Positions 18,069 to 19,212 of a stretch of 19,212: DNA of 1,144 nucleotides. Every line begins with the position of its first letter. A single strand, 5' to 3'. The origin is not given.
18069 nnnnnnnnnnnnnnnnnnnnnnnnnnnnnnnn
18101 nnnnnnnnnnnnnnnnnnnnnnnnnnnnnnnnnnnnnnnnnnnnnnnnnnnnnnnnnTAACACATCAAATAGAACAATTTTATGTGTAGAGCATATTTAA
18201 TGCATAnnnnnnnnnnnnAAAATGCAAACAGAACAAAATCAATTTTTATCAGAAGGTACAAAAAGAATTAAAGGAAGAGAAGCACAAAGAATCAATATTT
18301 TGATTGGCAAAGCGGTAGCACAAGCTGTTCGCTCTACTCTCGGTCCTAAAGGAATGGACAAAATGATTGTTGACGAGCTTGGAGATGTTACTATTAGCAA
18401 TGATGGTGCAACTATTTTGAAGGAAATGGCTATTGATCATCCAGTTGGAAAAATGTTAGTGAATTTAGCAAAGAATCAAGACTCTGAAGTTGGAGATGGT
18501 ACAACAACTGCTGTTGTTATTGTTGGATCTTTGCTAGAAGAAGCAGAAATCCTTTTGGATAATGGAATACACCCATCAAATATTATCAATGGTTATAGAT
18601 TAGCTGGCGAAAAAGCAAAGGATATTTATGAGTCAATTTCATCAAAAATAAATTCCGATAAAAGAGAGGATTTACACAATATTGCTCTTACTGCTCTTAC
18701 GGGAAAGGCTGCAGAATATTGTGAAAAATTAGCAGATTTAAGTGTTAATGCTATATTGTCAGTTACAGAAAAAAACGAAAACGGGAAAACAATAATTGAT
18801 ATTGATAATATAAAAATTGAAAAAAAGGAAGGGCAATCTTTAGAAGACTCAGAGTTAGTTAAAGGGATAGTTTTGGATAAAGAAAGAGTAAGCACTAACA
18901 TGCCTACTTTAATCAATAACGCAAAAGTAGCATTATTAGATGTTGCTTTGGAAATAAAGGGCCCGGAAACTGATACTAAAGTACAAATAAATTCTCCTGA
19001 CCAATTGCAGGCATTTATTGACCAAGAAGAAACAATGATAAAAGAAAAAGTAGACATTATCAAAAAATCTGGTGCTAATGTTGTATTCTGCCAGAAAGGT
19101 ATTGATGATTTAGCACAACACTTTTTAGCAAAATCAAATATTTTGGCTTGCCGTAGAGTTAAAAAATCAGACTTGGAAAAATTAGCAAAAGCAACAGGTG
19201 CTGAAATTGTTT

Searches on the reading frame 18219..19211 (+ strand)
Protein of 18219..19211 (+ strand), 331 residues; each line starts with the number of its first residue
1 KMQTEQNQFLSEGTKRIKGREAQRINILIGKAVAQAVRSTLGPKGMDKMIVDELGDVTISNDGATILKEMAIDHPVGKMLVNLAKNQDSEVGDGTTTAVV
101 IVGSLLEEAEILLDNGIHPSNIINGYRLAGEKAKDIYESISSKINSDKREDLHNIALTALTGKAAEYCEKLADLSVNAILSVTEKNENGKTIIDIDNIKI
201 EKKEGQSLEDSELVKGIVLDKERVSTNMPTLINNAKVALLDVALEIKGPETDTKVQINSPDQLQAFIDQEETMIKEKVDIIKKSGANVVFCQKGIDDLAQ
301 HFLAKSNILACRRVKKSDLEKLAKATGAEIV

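Call 6: search_protein_families(library=pfam, proteins=[window:18219-19211:+], max_evalue=0.01)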
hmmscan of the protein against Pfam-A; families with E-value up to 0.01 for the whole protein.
window:18219-19211:+ (331 aa): 1 family
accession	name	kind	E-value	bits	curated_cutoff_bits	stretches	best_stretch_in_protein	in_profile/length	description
PF00118.29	Cpn60_TCP1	-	1.3e-108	364.3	34.3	1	33-331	1-297/490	TCP-1/cpn60 chaperonin family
